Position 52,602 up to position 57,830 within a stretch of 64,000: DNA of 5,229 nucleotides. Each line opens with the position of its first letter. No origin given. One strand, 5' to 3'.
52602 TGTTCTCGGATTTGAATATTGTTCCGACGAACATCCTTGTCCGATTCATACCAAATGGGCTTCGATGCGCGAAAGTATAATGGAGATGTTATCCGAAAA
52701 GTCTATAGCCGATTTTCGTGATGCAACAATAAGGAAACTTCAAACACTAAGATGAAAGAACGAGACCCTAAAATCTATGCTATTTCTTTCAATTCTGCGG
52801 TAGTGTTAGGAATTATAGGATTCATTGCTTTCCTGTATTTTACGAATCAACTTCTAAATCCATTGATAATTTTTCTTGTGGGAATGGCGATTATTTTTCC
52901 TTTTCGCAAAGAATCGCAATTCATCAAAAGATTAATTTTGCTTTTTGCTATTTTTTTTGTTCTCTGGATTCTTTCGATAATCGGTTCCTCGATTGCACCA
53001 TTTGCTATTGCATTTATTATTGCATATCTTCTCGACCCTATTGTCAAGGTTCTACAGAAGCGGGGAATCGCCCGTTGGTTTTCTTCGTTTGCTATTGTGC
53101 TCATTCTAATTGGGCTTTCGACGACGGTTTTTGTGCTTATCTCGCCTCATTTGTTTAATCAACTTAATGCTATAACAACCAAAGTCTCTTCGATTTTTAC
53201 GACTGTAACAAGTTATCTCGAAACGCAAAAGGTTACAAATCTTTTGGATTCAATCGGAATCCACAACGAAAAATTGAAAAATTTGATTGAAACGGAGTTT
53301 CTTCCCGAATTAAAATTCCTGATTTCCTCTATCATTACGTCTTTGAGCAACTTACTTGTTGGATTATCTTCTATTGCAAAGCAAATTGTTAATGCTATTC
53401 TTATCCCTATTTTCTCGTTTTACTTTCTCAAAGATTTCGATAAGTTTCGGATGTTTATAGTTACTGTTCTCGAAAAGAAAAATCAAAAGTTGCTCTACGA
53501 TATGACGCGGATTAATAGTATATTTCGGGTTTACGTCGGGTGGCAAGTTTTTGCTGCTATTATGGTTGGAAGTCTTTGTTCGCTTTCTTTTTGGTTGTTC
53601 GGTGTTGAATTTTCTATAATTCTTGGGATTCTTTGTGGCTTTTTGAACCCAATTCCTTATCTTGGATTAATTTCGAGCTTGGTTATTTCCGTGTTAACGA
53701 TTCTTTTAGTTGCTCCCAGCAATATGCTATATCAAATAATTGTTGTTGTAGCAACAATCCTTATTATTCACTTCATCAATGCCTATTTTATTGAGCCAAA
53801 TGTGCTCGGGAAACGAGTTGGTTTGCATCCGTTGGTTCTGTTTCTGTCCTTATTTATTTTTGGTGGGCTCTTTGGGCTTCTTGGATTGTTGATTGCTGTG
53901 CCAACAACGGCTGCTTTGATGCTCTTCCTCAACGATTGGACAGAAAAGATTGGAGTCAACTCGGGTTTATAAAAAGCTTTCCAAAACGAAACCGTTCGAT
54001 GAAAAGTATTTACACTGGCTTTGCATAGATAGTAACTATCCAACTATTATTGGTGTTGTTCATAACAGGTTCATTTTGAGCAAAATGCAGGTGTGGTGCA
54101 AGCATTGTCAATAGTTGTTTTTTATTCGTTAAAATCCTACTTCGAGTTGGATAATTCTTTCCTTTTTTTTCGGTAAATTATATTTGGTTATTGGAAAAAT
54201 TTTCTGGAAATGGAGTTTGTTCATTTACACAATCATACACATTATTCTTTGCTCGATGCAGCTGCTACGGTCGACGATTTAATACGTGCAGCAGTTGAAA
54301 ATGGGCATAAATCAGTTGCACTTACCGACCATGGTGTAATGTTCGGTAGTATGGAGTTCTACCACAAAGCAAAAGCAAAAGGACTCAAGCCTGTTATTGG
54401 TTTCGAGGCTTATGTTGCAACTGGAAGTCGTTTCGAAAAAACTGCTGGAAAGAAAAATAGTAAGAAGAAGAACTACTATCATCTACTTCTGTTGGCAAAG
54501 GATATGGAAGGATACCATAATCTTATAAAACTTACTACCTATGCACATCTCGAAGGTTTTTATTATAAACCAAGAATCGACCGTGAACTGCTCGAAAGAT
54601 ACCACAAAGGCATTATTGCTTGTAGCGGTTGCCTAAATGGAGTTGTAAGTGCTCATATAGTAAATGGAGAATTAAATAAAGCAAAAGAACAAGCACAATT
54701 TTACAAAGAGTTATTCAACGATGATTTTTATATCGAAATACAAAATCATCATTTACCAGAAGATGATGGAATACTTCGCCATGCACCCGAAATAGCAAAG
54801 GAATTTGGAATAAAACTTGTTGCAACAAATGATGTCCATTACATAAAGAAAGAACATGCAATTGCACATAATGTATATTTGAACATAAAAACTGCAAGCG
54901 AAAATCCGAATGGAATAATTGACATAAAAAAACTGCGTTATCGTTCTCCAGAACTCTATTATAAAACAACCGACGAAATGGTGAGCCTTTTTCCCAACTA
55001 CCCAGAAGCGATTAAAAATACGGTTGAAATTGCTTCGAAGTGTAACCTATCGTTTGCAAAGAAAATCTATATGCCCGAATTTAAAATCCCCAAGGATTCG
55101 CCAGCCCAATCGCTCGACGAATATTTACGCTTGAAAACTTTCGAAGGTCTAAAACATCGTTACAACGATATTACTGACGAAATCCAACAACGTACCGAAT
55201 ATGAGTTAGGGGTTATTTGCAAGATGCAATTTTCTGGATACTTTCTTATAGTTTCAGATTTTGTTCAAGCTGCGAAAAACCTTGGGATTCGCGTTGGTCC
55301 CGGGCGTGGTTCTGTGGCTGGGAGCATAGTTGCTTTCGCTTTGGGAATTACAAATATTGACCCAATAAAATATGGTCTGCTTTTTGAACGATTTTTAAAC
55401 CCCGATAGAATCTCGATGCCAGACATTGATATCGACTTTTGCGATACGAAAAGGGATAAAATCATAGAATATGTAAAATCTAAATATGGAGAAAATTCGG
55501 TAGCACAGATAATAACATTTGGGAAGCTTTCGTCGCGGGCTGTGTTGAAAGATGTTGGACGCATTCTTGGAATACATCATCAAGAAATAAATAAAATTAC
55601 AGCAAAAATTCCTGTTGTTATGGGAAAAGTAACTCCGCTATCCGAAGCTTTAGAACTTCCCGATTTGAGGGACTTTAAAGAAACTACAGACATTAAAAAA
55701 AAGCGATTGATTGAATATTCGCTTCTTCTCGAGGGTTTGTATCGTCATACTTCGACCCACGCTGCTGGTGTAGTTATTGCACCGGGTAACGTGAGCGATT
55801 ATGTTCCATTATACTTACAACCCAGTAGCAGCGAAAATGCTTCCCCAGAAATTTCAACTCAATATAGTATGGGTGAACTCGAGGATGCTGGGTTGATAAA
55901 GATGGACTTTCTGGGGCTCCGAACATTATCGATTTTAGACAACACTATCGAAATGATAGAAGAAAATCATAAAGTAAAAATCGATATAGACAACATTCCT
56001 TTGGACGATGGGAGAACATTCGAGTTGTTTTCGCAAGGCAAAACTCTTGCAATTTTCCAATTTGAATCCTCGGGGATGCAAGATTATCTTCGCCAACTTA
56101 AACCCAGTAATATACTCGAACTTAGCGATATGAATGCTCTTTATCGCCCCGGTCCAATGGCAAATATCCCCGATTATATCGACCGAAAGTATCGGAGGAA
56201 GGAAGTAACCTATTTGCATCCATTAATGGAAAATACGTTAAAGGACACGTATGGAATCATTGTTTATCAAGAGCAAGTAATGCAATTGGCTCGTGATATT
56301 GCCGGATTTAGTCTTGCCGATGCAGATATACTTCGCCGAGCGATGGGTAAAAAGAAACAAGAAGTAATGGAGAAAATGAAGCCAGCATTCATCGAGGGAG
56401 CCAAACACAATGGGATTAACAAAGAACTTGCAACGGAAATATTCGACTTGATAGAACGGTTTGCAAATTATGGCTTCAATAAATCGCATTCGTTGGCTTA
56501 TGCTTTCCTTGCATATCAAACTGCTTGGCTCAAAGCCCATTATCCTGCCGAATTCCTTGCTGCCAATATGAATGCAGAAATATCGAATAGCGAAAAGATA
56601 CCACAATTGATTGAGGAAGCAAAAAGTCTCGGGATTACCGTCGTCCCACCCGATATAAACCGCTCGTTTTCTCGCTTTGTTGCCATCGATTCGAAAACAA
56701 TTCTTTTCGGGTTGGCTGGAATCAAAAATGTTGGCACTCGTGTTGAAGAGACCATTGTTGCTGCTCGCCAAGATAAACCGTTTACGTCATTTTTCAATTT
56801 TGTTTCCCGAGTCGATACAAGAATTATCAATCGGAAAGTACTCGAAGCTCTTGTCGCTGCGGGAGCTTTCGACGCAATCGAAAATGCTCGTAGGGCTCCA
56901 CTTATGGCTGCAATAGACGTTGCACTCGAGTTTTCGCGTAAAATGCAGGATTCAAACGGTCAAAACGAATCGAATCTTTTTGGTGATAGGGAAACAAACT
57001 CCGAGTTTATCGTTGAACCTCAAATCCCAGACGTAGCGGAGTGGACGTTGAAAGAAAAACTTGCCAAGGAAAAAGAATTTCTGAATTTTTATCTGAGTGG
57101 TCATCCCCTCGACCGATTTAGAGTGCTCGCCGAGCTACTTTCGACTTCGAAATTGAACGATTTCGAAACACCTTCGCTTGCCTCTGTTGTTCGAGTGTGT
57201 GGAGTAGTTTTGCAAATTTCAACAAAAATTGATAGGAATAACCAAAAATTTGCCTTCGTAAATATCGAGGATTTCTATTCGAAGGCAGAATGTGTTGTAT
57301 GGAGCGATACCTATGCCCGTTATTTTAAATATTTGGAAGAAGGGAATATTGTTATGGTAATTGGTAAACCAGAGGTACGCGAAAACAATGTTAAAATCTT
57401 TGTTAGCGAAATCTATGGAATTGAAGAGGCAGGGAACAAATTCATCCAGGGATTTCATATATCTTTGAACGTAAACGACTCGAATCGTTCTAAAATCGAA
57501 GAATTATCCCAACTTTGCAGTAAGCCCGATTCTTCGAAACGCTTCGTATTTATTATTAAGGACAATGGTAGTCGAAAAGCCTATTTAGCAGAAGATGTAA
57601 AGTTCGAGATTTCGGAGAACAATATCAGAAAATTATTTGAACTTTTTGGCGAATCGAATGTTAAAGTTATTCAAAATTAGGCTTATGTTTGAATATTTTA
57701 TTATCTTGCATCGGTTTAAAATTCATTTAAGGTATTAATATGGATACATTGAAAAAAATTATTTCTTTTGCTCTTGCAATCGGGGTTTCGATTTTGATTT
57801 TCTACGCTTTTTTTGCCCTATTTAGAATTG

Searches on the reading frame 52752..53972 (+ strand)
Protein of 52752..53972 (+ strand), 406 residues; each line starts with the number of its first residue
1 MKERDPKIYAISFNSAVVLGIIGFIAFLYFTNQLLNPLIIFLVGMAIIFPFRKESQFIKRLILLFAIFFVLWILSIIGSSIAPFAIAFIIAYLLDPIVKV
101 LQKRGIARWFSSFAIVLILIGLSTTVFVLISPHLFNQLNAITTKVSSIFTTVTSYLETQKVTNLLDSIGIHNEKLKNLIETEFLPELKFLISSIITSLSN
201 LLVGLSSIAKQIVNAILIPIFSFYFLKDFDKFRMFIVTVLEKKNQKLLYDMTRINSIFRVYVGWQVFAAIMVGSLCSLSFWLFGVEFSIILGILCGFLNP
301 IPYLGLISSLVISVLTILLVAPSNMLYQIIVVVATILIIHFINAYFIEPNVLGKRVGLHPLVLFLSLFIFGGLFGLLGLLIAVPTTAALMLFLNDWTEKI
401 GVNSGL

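Call 60: search_protein_families(library=pfam, proteins=[window:52752-53972:+], max_evalue=0.00001)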
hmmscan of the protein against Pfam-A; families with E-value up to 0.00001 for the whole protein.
window:52752-53972:+ (406 aa): 1 family
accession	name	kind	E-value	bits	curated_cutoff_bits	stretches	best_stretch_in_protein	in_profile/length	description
PF01594.21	AI-2E_transport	-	1.4e-53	182.7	34.3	1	62-396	3-326/327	AI-2E family transporter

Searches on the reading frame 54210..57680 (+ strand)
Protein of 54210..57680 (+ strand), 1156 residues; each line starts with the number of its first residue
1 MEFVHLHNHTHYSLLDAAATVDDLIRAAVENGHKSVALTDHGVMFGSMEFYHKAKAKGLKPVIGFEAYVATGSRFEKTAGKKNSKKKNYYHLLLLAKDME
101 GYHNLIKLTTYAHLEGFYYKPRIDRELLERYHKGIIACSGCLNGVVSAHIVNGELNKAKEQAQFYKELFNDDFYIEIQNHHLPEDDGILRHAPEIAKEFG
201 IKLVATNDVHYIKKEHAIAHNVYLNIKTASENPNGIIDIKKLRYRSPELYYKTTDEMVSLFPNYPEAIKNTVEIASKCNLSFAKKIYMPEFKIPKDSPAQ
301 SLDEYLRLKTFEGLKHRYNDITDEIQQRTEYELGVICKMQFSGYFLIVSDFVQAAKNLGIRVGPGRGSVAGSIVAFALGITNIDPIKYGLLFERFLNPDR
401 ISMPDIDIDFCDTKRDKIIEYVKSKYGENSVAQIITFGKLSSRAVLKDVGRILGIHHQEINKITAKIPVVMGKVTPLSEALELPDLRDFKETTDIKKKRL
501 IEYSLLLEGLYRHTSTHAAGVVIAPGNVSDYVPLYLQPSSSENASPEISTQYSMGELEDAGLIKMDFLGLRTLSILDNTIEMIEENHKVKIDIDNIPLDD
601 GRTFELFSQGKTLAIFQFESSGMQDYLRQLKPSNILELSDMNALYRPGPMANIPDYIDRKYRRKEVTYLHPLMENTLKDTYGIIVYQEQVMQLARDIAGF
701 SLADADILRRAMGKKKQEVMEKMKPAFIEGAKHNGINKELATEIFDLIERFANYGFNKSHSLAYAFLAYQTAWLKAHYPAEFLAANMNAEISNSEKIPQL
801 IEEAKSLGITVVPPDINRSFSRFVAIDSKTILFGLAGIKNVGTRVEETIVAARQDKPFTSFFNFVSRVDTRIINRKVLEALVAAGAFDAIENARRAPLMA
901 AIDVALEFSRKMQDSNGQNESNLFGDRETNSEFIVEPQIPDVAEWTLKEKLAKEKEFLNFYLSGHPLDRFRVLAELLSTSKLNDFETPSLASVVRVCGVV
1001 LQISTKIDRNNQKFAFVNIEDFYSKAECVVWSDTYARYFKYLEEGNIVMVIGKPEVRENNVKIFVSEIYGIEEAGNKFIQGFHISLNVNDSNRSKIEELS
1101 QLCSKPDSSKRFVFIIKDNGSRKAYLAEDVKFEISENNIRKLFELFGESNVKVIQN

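Call 60: search_protein_families(library=pfam, proteins=[window:54210-57680:+], max_evalue=0.00001)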
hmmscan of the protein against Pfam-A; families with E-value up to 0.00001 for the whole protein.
window:54210-57680:+ (1156 aa): 5 families
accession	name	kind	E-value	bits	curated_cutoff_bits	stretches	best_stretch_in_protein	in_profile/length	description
PF07733.18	DNA_pol3_alpha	-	1.3e-93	313.8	23.9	1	304-569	1-260/260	Bacterial DNA polymerase III alpha NTPase domain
PF17657.6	DNA_pol3_finger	-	4.2e-64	215.3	22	1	572-735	1-166/166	Bacterial DNA polymerase III alpha subunit finger domain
PF02811.25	PHP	-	4.4e-54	183.6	26.4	1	5-180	1-164/164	PHP domain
PF14579.12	HHH_6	-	9.3e-27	93.5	25.6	1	808-895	1-88/90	Helix-hairpin-helix motif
PF01336.31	tRNA_anti-codon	-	4e-14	52.7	27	1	994-1068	1-72/75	OB-fold nucleic acid binding domain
